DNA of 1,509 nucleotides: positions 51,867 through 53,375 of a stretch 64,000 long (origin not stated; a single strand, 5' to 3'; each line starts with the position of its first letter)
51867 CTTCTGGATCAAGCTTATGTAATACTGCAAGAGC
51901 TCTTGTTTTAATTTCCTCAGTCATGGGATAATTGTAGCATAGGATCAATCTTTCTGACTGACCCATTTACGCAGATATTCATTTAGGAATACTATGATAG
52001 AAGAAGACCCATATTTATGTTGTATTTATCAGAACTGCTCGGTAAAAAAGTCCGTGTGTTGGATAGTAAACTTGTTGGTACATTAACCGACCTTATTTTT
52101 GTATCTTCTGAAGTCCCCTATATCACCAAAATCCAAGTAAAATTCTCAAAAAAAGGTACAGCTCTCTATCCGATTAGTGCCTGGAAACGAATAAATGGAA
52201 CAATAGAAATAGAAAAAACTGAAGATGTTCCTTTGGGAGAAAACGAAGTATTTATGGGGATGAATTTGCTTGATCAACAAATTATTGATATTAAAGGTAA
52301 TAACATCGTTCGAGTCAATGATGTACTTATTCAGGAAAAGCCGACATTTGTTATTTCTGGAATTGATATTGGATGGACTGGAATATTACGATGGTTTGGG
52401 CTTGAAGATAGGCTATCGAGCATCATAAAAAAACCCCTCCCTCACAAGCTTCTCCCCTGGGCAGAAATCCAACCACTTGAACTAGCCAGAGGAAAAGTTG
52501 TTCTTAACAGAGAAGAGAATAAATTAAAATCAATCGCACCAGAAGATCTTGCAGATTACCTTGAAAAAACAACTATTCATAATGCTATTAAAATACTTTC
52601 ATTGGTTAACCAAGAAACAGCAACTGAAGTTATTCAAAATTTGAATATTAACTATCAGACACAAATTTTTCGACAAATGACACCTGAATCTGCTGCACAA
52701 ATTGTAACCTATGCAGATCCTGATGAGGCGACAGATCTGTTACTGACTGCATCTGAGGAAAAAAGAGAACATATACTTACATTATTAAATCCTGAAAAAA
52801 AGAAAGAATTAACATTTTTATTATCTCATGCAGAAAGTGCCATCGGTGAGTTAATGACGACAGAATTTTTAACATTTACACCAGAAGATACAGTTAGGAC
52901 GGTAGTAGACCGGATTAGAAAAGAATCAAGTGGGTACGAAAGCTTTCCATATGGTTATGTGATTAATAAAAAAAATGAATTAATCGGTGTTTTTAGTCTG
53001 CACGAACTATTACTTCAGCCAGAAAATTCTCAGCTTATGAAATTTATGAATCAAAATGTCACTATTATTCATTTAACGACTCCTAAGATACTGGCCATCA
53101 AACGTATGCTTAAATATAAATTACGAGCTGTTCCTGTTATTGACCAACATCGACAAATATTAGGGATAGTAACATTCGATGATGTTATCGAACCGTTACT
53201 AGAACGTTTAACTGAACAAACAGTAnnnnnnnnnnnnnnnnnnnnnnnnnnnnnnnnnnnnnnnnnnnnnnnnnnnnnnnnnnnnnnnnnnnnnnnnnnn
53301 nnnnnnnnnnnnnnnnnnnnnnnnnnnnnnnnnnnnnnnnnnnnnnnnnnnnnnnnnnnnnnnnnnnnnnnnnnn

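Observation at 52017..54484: Split transporter: an MgtE-type cytosolic sensor as its own gene, translationally coupled to an NRAMP-family permease whose Mn/Fe-binding residues are replaced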

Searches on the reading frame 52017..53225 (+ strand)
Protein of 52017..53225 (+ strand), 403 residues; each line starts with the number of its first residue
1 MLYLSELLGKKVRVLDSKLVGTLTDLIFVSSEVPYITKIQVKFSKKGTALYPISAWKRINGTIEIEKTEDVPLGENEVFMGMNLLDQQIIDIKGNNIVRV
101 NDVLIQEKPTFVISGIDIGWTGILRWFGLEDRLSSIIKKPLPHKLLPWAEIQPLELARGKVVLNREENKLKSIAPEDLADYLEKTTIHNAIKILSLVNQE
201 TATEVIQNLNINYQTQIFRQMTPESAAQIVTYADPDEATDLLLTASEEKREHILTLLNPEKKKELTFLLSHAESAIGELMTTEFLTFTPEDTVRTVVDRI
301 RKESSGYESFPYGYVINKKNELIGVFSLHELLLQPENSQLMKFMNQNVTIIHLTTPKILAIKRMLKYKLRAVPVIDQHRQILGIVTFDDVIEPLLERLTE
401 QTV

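Call 3: search_protein_families(library=pfam, proteins=[window:52017-53225:+], max_evalue=0.01)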
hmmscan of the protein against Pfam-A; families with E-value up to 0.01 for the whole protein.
window:52017-53225:+ (403 aa): 3 families
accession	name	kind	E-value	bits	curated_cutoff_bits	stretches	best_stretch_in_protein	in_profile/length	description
PF03448.22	MgtE_N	-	2.5e-18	66.9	25.9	1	175-273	3-101/102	MgtE intracellular N domain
PF00571.33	CBS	-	6.4e-18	65.3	24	2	343-393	4-54/57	CBS domain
PF05239.21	PRC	-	2e-05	25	21.2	0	2-70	4-76/78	PRC-barrel domain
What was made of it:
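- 52017..53228 (+): ORF1: soluble NRMT-associated partner protein (403 aa) with a PRC barrel, a second beta domain, an MgtE_N helical domain and a CBS pair. Pfam hits PRC, MgtE_N and CBS (call 3).
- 52524..52835 (+): ORF1 residues ~170-273: MgtE_N helical domain carrying the equivalents of TtMgtE E59 (E204), D91 (D236) and D95 (D240). Pfam MgtE_N at 66.9 bits (call 3).
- Checked: ORF1 (52017..53228, +, 403 aa) matches Pfam PRC (res 2-70, 25 bits, just above the cutoff), MgtE_N (175-273, 66.9 bits) and CBS x2 (to res 393) (call 3).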

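Call 4: search_protein_families(library=ncbifam, proteins=[window:52017-53225:+], max_evalue=0.01)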
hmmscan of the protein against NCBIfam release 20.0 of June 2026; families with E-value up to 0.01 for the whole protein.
window:52017-53225:+ (403 aa): 16 families
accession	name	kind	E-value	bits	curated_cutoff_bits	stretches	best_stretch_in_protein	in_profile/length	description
TIGR00400.1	mgtE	equivalog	1.9e-33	115.9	232.75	1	167-400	24-257/450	magnesium transporter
NF053603.1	HhpR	exception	8.7e-12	44.8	520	1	278-395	5-118/282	CBS domain-containing high hydrostatic pressure regulator HhpR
NF038279.1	TF_CBS_SpxR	exception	9.4e-10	37.8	600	1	284-396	200-307/427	CBS-HotDog domain-containing transcription factor SpxR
TIGR01186.1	proV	subfamily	6.9e-07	28.7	326.6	1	274-392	242-355/363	betaine/proline/choline family ABC transporter ATP-binding protein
NF041552.1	TF_PrdR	equivalog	2e-06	26.5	795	1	273-400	5-131/577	sigma-54 dependent transcriptional regulator PrdR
NF011443.0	PRK14869.1-5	equivalog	7.5e-06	24.7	335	1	338-401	69-132/546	putative manganese-dependent inorganic diphosphatase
NF053863.1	DS11_antiphage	equivalog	6.4e-05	22.2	260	1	258-392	64-190/305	CBS domain-containing anti-phage protein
TIGR01302.1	IMP_dehydrog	equivalog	9e-05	21.5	481.5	1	279-392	85-198/450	IMP dehydrogenase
NF005869.0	PRK07807.1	equivalog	0.00022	20.4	549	1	283-391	98-201/479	GuaB1 family IMP dehydrogenase-related protein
NF011441.0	PRK14869.1-3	equivalog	0.00025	19.8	753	0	347-398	77-128/548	putative manganese-dependent inorganic diphosphatase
NF011449.0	PRK14869.2-5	equivalog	0.0008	18.6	411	0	360-398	89-128/451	putative manganese-dependent inorganic diphosphatase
NF011448.0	PRK14869.2-4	equivalog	0.00093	17.6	562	1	358-396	94-132/563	putative manganese-dependent inorganic diphosphatase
NF011440.0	PRK14869.1-2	equivalog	0.0011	17.7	746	0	346-397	75-126/541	putative manganese-dependent inorganic diphosphatase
NF004606.0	PRK05934.1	equivalog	0.0026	17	297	0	203-256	286-339/341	type III secretion system protein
NF011446.0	PRK14869.2-2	equivalog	0.0044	15.5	601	0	271-341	258-322/576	putative manganese-dependent inorganic diphosphatase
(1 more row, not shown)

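Call 8: search_solved_structures(query=window:52017-53225:+, max_evalue=0.001, show_alignments=2)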
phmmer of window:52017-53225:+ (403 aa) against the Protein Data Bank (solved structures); distinct sequences matched with E-value up to 0.001: 19.
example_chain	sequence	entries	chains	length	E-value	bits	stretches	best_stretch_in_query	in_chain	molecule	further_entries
2oux_A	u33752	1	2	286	9.6e-25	90.7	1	203-394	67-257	Magnesium transporter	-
8gps_A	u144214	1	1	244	1e-23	87.3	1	174-400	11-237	MgtE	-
8gpv_A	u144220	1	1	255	6.4e-23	84.7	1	174-400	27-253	Magnesium transporter MgtE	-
2yvy_A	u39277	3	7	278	6.8e-23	84.6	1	169-400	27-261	Mg2+ transporter MgtE | Magnesium transporter MgtE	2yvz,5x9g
2yvx_A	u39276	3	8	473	3.2e-22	82.4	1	169-400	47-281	Mg2+ transporter MgtE | Magnesium transporter MgtE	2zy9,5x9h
2yzq_A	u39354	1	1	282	1.7e-13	53.7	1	307-393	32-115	Putative uncharacterized protein PH1780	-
3kpb_A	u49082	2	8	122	1.3e-09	40.9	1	339-390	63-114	Uncharacterized protein MJ0100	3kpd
3kpc_A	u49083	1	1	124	1.3e-09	40.9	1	339-390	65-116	Uncharacterized protein MJ0100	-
2p9m_A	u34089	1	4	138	2.2e-07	33.5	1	338-395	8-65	Hypothetical protein MJ0922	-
5g5r_A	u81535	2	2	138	3.2e-07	33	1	278-396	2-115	SITE-2 PROTEASE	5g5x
6uof_A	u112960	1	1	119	5.3e-06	29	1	288-392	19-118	Transcriptional regulator containing CBS domains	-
3kh5_A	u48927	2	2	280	3.4e-05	26.3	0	333-401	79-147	protein MJ1225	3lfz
9e6q_3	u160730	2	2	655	0.0002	23.8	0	339-394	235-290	Putative signal-transduction protein with CBS domains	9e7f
2v8q_E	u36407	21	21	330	0.00021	23.8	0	345-396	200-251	5'-AMP-ACTIVATED PROTEIN KINASE SUBUNIT GAMMA-1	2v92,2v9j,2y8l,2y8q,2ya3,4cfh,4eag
9znf_5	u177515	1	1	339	0.00029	23.3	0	336-392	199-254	CBS domain-containing protein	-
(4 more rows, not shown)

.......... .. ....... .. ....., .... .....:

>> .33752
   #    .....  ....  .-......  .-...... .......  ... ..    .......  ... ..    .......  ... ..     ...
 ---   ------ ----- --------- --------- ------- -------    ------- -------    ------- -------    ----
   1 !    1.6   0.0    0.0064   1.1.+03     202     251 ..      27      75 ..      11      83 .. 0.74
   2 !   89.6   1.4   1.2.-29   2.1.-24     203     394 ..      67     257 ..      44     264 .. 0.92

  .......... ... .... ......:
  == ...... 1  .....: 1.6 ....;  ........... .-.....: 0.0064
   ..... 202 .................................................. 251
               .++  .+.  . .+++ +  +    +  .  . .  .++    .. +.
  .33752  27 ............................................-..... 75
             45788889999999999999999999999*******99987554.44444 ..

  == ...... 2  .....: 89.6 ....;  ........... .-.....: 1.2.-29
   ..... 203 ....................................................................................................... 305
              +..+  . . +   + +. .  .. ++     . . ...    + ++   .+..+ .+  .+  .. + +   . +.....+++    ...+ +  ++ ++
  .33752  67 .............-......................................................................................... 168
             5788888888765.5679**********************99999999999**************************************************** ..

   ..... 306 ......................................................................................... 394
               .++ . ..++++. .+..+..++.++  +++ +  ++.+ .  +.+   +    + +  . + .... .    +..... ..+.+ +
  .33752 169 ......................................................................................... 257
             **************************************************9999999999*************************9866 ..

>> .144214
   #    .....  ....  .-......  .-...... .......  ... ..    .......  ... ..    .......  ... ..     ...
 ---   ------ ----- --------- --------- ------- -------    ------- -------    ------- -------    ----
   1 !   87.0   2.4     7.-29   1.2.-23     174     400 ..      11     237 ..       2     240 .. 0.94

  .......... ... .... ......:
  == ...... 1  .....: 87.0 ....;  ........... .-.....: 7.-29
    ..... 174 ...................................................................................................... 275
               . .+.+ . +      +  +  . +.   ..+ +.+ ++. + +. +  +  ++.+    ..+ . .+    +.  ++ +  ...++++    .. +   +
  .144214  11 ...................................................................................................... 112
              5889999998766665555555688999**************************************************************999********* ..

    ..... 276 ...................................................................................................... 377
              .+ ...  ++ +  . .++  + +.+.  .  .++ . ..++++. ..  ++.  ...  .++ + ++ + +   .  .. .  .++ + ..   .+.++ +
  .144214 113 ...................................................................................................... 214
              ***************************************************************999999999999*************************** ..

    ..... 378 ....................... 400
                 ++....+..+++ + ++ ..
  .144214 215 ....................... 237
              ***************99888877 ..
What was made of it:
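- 52017..53228 (+): PDB sequence hits to MgtE cytosolic domains 2oux, 8gps and 2yvy at E 1e-23..1e-25 (call 8).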

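Call 25: find_homologous_proteins(query=window:52017-53225:+, max_evalue=1e-10)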
Query window:52017-53225:+ (403 aa): 815 proteins with E <= 1e-10 among 7014 candidates; the best 120 are listed.
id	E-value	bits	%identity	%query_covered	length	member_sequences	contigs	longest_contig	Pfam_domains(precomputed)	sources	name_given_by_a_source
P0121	2.7e-246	835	95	100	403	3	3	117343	PF00571.34,PF03448.23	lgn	-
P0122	6.9e-215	731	84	99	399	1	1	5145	PF00571.34,PF05239.22,PF03448.23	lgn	-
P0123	1.6e-196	671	76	99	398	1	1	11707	PF00571.34,PF05239.22,PF03448.23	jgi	jgi:magnesium transporter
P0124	7.7e-188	642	72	99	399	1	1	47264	PF00571.34,PF03448.23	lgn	-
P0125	9.6e-185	632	73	99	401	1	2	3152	PF00571.34,PF05239.22,PF03448.23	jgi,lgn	jgi:CBS domain-containing protein/sporulation protein YlmC with PRC-barrel domain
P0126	1.3e-183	628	72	99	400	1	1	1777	PF00571.34,PF05239.22,PF03448.23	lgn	-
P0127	4.4e-183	627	70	99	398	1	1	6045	PF14841.12,PF00571.34,PF05239.22,PF03448.23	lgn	-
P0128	9.0e-182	622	72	99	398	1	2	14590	PF00571.34,PF05239.22,PF03448.23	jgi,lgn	jgi:CBS domain-containing protein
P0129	8.5e-175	599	69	99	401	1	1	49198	PF00571.34,PF05239.22,PF03448.23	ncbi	-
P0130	2.8e-169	581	68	99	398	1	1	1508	PF00571.34,PF05239.22,PF03448.23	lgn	-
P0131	5.3e-157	541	62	98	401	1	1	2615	PF00571.34,PF05239.22,PF03448.23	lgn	-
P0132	5.9e-157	541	64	98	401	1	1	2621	PF00571.34,PF05239.22,PF03448.23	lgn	-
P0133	1.1e-147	510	60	98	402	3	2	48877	PF00571.34,PF05239.22,PF03448.23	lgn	-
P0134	7.9e-134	465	66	79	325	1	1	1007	PF00571.34,PF03448.23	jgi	jgi:Mg/Co/Ni transporter MgtE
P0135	2.8e-120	420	51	99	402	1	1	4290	PF00571.34,PF05239.22,PF03448.23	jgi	jgi:CBS domain-containing protein/sporulation protein YlmC with PRC-barrel domain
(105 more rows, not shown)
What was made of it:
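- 52017..53228 (+): 815 homologs at E<=1e-10 with the same Pfam architecture (call 25).
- There are 815 full-length homologs with the same ~400-aa architecture (call 25).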

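Call 41: predict_structure(alignment_id=A2)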
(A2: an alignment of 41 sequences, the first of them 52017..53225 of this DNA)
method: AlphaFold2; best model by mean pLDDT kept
length: 403 residues; sequences in the alignment: 41
mean_pLDDT: 75.7   pTM: 0.39
mean pLDDT of the five models: 75.7, 75.4, 72.2, 69.3, 68.3
residues with pLDDT >= 90: 31; 70-90: 263; 50-70: 87; < 50: 22
segments of 3 or more residues with pLDDT < 50: 153-169
pLDDT, mean of each block of 10 residues (from residue 1): 84 79 86 83 86 81 82 80 64 56 80 79 63 60 68 43 40 67 73 74 79 80 85 77 81 87 76 65 84 89 67 87 88 90 86 78 82 83 78 61 53
secondary structure, 60 per line:
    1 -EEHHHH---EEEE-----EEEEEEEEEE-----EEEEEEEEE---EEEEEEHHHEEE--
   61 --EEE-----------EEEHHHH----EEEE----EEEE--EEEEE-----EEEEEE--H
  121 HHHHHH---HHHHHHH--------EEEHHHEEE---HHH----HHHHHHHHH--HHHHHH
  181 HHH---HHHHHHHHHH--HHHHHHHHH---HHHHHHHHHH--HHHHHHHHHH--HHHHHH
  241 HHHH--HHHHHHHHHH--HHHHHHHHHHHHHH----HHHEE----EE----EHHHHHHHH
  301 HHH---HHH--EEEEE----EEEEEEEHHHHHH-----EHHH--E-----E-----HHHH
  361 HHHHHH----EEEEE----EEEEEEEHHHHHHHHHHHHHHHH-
elements in order: H4-7 E11-14 E20-29 E35-43 E47-52 E56-58 E63-65 E77-79 H80-83 E88-91 E96-99 E102-106 E112-117 H120-126 H130-136 E145-147 E151-153 H164-172 H175-183 H187-196 H199-207 H211-220 H223-232 H235-244 H247-256 H259-272 H293-303 E312-316 E321-327 H328-333 H357-366 E371-375 E380-386 H387-402

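Call 44: fold_search(model_id=the predicted structure, library=pdb)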
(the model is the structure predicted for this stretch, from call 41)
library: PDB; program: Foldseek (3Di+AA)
matches with E <= 10: 873; with E <= 0.001: 365
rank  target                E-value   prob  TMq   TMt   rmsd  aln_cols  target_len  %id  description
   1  8gpv                  3.3e-19  1.00  0.47  0.69   4.6       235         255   26  Cytoplasmic domain structure of the MgtE Mg2+ channel from Clostridiales bacterium (released 2023-04-19)
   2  2oux_B                6.6e-19  1.00  0.47  0.69   4.6       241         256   23  Crystal structure of the soluble part of a magnesium transporter (released 2007-03-20)
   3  8gps                  1.4e-18  1.00  0.45  0.73   4.6       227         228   26  Cytoplasmic domain structure of the MgtE Mg2+ channel from Chryseobacterium hispalense (released 2023-04-19)
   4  2zy9_A                1.6e-18  1.00  0.44  0.42   4.9       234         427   26  Improved crystal structure of magnesium transporter MgtE (released 2009-12-01)
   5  2oux_A                2.3e-18  1.00  0.47  0.68   4.7       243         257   23  Crystal structure of the soluble part of a magnesium transporter (released 2007-03-20)
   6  2yvy                  9.8e-18  1.00  0.45  0.68   4.5       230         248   26  Crystal structure of magnesium transporter MgtE cytosolic domain, Mg2+ bound form (released 2007-09-04)
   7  5x9g_C                1.0e-17  1.00  0.45  0.68   4.7       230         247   26  Crystal structure of the cytosolic domain of the Mg2+ channel MgtE in complex with ATP (released 2017-08-16)
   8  2yvx_A                4.0e-17  1.00  0.46  0.42   4.8       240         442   26  Crystal structure of magnesium transporter MgtE (released 2007-09-04)
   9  2zy9_B                1.4e-16  1.00  0.45  0.43   4.9       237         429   26  Improved crystal structure of magnesium transporter MgtE (released 2009-12-01)
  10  5x9h_B                1.2e-15  1.00  0.44  0.42   4.8       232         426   27  Crystal structure of the Mg2+ channel MgtE in complex with ATP (released 2017-08-16)
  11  3kxr                  4.3e-09  1.00  0.33  0.72   6.0       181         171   14  Structure of the cystathionine beta-synthase pair domain of the putative Mg2+ transporter SO5017 from Shewanella oneiden (released 2009-12-15)
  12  5g5r_A                1.3e-08  1.00  0.27  0.81   3.0       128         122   26  CBS domain tandem of site-2 protease from Archaeoglobus fulgidus in complex with llama Nanobody - apo form (released 2017-05-24)
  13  6uof                  2.8e-08  1.00  0.26  0.82   2.0       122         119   24  1.2 Angstrom Resolution Crystal Structure of CBS Domains of Transcriptional Regulator from Streptococcus pneumoniae (released 2019-11-06)
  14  4gqv                  3.9e-08  1.00  0.26  0.79   2.7       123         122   24  Crystal structure of CBS-pair protein, CBSX1 from Arabidopsis thaliana (released 2013-01-16)
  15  2p9m_C                6.1e-08  1.00  0.28  0.80   3.2       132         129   19  Crystal structure of conserved hypothetical protein MJ0922 from Methanocaldococcus jannaschii DSM 2661 (released 2007-07-03)
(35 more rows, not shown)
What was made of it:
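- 52017..53228 (+): The AF2 model matches MgtE cytosolic domains by Foldseek at E~1e-18, TMt~0.7 (calls 41, 44).
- Closest known: Cytosolic domain of the MgtE Mg2+ channel. Same: The N domain plus CBS pair are shared in sequence and fold (calls 8, 44).
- MgtE-like sensor fold: calls 3, 8, 41, 44.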

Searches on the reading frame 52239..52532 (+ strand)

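Call 46: search_protein_families(library=pfam, proteins=[window:52239-52532:+], max_evalue=10)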
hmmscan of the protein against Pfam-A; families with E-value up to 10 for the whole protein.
seq(98 aa): 1 family
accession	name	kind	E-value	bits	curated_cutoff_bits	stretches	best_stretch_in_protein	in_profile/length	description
PF09158.15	MotCF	-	0.048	14.2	25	1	7-56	12-61/103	Bacteriophage T4 MotA, C-terminal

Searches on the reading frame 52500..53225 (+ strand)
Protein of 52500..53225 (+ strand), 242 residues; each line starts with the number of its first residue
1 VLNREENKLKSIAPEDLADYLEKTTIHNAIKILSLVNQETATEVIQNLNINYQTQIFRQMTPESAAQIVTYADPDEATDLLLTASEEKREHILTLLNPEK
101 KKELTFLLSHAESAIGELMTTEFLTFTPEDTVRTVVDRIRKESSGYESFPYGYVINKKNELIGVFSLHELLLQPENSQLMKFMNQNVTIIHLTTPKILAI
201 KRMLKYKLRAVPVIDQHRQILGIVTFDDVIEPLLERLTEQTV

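Call 39: search_solved_structures(query=window:52500-53225:+, max_evalue=1e-15, show_alignments=5)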
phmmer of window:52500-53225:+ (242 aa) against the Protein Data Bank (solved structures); distinct sequences matched with E-value up to 1e-15: 5.
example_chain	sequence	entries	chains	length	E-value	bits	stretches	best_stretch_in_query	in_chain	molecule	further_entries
2oux_A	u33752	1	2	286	2.3e-25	92.9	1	44-233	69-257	Magnesium transporter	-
8gps_A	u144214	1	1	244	4.4e-24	88.7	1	13-239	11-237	MgtE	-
8gpv_A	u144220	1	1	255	3e-23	86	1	13-239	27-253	Magnesium transporter MgtE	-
2yvy_A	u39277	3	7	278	3.5e-23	85.8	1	9-239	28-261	Mg2+ transporter MgtE | Magnesium transporter MgtE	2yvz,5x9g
2yvx_A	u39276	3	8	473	1.6e-22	83.7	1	9-239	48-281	Mg2+ transporter MgtE | Magnesium transporter MgtE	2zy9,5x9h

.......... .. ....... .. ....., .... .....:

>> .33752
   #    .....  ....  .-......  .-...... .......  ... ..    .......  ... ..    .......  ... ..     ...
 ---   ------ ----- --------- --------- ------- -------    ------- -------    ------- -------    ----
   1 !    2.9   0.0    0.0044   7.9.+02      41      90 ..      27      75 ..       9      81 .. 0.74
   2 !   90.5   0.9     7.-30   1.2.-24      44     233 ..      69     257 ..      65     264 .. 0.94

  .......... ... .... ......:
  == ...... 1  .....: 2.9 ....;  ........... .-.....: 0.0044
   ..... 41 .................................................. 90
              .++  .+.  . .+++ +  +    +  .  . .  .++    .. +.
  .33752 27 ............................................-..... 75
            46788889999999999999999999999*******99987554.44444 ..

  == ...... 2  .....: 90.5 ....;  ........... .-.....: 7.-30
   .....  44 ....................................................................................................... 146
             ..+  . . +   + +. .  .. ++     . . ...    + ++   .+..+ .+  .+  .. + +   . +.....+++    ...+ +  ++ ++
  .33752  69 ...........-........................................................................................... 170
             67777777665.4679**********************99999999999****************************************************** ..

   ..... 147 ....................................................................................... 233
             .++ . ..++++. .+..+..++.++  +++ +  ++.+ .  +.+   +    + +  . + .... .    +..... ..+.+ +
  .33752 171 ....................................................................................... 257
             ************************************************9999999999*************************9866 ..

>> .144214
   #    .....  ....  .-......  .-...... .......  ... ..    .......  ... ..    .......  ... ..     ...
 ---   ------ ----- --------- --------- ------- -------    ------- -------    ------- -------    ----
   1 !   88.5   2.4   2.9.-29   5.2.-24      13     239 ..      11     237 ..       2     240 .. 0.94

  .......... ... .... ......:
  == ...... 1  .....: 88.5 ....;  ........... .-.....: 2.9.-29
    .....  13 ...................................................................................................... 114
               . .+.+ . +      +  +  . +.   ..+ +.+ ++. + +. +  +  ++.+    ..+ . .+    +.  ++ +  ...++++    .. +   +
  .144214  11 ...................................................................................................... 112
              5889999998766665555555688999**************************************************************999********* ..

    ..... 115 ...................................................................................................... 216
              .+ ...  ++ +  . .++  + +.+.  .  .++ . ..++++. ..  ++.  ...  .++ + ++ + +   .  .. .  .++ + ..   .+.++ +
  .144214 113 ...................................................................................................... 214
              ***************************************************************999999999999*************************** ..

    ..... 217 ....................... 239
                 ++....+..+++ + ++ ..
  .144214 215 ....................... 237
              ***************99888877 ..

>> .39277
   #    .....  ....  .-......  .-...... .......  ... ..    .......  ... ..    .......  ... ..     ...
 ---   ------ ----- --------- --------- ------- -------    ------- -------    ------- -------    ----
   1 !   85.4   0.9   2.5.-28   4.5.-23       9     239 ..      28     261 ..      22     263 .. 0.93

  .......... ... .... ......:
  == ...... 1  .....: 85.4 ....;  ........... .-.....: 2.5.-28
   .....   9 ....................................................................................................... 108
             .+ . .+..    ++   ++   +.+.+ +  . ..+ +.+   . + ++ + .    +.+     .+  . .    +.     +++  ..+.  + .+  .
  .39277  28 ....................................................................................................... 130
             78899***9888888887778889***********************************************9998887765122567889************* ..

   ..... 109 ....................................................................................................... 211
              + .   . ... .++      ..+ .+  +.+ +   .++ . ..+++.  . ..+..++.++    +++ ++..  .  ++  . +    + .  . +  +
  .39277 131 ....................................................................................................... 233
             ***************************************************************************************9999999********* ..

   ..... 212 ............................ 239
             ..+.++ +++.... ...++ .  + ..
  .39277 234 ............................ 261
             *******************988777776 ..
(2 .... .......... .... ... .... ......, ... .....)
